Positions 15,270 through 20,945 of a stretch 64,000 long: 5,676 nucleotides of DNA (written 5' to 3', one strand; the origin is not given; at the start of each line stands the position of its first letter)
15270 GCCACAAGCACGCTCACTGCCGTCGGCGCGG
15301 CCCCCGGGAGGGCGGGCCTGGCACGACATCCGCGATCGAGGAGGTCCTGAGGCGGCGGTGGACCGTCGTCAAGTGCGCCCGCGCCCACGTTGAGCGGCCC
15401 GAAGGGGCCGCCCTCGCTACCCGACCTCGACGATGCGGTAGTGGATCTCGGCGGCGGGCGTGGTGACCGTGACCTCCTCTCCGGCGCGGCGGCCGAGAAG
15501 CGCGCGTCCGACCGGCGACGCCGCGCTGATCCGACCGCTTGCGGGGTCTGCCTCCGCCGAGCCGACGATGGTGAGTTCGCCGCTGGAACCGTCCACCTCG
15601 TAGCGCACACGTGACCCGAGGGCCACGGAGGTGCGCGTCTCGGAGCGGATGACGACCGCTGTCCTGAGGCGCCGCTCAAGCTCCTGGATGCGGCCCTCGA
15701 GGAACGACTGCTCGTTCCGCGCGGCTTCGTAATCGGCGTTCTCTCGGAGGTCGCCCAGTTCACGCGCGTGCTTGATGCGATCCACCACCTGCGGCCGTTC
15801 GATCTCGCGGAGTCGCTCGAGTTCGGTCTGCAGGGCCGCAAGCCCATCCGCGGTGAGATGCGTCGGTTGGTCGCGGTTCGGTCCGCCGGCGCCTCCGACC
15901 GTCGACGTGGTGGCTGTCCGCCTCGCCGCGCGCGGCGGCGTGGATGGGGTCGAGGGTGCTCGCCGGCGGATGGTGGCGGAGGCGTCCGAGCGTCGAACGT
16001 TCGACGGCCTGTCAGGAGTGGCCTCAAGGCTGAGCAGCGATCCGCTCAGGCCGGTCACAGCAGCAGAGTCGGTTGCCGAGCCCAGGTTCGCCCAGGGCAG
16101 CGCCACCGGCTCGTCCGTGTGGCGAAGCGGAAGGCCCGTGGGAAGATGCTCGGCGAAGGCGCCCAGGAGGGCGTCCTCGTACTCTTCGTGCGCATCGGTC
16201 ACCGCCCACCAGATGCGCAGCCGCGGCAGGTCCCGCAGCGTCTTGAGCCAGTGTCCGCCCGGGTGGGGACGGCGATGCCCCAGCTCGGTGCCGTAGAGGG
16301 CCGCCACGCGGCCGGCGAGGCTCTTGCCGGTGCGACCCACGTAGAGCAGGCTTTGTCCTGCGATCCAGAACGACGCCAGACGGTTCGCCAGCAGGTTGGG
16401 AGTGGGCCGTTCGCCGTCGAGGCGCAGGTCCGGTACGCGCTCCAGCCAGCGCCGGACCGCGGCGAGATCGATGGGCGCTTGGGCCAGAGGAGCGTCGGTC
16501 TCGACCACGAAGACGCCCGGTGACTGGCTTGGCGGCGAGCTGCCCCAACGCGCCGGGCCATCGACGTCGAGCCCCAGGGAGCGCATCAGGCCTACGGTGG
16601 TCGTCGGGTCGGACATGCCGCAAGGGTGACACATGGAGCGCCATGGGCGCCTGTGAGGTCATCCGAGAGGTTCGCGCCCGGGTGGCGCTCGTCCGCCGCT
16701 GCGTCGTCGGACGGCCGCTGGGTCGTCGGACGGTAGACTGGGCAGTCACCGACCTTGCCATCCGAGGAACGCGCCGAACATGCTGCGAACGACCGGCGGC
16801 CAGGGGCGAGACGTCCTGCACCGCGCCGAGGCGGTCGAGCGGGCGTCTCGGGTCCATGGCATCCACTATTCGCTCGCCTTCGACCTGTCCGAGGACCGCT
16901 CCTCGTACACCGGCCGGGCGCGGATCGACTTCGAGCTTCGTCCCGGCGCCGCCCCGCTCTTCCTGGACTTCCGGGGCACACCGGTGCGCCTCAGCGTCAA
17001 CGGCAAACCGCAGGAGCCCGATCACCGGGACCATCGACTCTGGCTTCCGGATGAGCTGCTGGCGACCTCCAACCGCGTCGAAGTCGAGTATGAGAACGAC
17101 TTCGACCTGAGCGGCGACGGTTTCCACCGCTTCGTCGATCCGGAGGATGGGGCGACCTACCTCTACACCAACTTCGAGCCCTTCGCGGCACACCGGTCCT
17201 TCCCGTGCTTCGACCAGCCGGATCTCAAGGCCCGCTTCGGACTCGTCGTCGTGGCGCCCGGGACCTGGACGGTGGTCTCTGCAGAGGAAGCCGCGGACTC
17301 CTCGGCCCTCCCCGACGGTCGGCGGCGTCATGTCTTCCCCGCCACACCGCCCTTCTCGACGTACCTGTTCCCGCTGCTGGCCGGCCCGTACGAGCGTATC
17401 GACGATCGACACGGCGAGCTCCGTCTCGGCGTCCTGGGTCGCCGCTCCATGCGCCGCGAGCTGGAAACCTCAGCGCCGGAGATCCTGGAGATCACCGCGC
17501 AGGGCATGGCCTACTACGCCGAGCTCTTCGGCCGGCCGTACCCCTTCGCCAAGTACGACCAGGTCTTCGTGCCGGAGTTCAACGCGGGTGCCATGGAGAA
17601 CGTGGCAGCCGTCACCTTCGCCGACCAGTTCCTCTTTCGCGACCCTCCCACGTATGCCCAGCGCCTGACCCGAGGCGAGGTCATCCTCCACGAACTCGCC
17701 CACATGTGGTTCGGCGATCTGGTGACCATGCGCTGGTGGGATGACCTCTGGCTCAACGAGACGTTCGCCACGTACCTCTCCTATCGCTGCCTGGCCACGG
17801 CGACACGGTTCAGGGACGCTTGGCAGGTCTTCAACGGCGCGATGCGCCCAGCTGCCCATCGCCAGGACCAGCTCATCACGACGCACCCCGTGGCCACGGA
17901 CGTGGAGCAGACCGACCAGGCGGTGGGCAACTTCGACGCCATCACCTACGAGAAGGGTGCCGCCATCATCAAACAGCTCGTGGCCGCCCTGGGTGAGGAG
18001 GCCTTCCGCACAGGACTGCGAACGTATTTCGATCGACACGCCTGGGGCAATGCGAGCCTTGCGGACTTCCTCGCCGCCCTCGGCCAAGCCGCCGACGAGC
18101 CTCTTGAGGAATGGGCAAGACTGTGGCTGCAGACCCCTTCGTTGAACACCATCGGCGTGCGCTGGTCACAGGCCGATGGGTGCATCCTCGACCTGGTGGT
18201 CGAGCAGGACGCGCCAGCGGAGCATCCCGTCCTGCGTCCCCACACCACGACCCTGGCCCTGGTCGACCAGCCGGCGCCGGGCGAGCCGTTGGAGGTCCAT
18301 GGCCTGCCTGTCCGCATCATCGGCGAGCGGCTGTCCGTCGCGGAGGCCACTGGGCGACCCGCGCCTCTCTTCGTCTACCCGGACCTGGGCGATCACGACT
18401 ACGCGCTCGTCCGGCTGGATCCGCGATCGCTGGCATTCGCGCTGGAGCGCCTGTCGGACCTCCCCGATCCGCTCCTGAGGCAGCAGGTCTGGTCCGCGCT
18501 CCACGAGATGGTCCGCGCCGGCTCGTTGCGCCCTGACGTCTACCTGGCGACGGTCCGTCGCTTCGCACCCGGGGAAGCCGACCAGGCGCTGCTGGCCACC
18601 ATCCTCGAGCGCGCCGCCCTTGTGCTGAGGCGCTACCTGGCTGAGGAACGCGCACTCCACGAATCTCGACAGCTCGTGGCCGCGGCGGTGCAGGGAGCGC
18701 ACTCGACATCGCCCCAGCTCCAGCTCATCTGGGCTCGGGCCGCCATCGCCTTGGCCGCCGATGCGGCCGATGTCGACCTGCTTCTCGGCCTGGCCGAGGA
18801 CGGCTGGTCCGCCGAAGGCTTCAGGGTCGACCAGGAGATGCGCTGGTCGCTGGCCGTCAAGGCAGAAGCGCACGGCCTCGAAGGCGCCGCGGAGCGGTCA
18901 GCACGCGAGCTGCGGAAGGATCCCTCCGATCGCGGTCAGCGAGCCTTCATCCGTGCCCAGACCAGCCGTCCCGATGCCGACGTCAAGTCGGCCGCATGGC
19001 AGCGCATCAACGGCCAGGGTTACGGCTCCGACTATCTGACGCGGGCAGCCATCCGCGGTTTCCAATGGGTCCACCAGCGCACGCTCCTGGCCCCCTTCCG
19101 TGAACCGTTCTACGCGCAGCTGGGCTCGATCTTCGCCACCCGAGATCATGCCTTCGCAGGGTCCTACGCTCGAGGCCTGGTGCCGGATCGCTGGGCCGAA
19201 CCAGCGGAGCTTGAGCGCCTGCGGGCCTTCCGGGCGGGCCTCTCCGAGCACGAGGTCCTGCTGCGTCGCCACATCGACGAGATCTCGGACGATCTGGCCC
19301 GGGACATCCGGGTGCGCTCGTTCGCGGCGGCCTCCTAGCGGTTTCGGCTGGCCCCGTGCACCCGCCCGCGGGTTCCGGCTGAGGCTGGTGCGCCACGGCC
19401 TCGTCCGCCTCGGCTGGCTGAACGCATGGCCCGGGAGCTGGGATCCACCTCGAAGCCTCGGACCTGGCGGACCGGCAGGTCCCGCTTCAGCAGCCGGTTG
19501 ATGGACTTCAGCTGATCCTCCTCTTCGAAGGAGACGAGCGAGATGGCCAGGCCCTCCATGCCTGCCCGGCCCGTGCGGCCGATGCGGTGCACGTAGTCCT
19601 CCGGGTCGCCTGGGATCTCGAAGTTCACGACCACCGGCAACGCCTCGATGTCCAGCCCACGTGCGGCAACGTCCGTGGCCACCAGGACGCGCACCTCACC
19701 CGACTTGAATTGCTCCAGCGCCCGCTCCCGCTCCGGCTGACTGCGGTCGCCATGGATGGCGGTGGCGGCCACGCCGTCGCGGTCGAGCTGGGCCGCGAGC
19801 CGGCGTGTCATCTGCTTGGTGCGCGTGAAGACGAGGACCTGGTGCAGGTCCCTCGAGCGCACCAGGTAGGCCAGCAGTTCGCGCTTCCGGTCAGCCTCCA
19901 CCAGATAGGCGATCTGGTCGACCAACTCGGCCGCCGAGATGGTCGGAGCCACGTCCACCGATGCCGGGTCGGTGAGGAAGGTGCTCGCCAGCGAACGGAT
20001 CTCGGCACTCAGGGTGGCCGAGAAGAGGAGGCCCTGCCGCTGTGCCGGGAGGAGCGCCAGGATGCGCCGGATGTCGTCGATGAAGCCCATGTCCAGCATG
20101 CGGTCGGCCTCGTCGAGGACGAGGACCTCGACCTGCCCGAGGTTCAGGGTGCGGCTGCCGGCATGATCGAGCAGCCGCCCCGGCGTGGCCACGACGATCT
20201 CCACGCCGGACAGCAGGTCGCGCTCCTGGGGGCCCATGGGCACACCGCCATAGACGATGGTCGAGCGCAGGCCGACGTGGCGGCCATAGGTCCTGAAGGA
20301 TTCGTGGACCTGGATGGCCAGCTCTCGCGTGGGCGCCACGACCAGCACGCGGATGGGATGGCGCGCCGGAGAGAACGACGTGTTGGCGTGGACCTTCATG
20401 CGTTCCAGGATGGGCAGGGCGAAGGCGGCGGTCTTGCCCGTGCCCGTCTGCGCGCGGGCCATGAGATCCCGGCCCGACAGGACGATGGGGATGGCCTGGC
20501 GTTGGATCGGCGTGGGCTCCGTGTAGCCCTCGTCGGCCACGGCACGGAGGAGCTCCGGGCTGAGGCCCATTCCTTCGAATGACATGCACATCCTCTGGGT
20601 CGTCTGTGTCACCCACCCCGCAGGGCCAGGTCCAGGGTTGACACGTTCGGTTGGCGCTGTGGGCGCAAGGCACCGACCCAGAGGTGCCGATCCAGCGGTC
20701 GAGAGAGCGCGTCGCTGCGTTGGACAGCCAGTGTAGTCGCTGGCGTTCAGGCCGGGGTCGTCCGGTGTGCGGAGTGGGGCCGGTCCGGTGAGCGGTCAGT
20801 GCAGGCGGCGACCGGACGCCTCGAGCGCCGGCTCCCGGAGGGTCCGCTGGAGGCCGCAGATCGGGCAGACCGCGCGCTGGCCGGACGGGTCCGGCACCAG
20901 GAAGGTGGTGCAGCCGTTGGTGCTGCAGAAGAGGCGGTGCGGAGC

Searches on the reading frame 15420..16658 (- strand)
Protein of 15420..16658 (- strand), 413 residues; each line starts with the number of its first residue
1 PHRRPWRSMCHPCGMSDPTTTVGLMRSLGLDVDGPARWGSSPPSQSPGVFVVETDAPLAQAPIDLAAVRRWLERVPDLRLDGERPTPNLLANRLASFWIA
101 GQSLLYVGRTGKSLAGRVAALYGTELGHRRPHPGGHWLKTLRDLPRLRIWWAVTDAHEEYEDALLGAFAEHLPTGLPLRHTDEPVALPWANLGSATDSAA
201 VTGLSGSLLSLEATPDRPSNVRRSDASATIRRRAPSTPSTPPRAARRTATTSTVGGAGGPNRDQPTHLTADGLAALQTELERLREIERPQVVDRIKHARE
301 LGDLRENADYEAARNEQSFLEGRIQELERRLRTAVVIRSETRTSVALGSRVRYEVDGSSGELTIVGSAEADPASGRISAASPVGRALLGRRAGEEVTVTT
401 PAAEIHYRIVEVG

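Call 70: search_protein_families(library=pfam, proteins=[window:15420-16658:-], max_evalue=0.00001)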
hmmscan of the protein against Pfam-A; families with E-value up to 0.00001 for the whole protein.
window:15420-16658:- (413 aa): 2 families
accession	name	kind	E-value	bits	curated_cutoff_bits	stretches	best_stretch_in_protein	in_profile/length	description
PF03449.20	GreA_GreB_N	-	2.2e-26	92.3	24.5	1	268-336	3-71/71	Transcription elongation factor, N-terminal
PF01272.25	GreA_GreB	-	1.8e-21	76.3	26.9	1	343-412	4-75/77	Transcription elongation factor, GreA/GreB, C-term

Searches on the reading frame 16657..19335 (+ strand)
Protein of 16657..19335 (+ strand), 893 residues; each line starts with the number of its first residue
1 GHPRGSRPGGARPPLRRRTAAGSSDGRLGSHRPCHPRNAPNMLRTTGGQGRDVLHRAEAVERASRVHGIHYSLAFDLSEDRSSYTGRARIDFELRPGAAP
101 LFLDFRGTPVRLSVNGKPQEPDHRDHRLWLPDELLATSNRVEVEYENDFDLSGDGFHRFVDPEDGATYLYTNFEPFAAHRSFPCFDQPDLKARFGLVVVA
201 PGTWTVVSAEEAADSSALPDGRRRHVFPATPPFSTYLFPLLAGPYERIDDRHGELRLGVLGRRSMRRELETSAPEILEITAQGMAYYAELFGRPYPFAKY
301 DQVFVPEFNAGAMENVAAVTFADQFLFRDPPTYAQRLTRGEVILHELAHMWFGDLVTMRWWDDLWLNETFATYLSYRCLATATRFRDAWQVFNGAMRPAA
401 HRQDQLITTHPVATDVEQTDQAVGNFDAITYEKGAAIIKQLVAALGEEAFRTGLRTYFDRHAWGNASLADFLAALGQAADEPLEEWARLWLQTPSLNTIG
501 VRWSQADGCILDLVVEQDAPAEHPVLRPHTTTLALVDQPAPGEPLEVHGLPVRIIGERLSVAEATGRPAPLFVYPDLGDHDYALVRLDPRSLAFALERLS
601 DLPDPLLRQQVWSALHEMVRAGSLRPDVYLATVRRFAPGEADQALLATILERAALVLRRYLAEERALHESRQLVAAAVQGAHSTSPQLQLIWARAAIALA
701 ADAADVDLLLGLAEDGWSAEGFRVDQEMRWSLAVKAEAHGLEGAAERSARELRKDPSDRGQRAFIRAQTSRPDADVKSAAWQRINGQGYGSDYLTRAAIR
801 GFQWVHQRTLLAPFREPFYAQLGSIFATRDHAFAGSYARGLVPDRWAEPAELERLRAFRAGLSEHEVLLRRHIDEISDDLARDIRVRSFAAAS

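Call 70: search_protein_families(library=pfam, proteins=[window:16657-19335:+], max_evalue=0.00001)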
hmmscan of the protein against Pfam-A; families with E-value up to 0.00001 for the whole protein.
window:16657-19335:+ (893 aa): 3 families
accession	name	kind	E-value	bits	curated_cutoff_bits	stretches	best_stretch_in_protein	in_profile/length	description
PF01433.26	Peptidase_M1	-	4.7e-60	203.3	27.7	1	277-490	3-218/218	Peptidase family M1 domain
PF11838.14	ERAP1_C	-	8.7e-29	101.4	38.2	1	572-880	1-316/318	ERAP1-like C-terminal domain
PF17900.6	Peptidase_M1_N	-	1.2e-18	68.3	25.8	1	69-237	3-186/186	Peptidase M1 N-terminal domain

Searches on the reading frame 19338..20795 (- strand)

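Call 70: search_protein_families(library=pfam, proteins=[window:19338-20795:-], max_evalue=0.00001)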
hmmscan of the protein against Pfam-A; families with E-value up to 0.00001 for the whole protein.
window:19338-20795:- (486 aa): 3 families
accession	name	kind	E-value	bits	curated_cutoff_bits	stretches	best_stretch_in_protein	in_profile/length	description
PF00270.35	DEAD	-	7e-50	169.5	26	1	95-267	1-165/167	DEAD/DEAH box helicase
PF00271.37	Helicase_C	-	1.1e-31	109.7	23.5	1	304-412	2-110/110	Helicase conserved C-terminal domain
PF04851.21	ResIII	-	3.3e-08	34.1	22.5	1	94-262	4-162/164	Type III restriction enzyme, res subunit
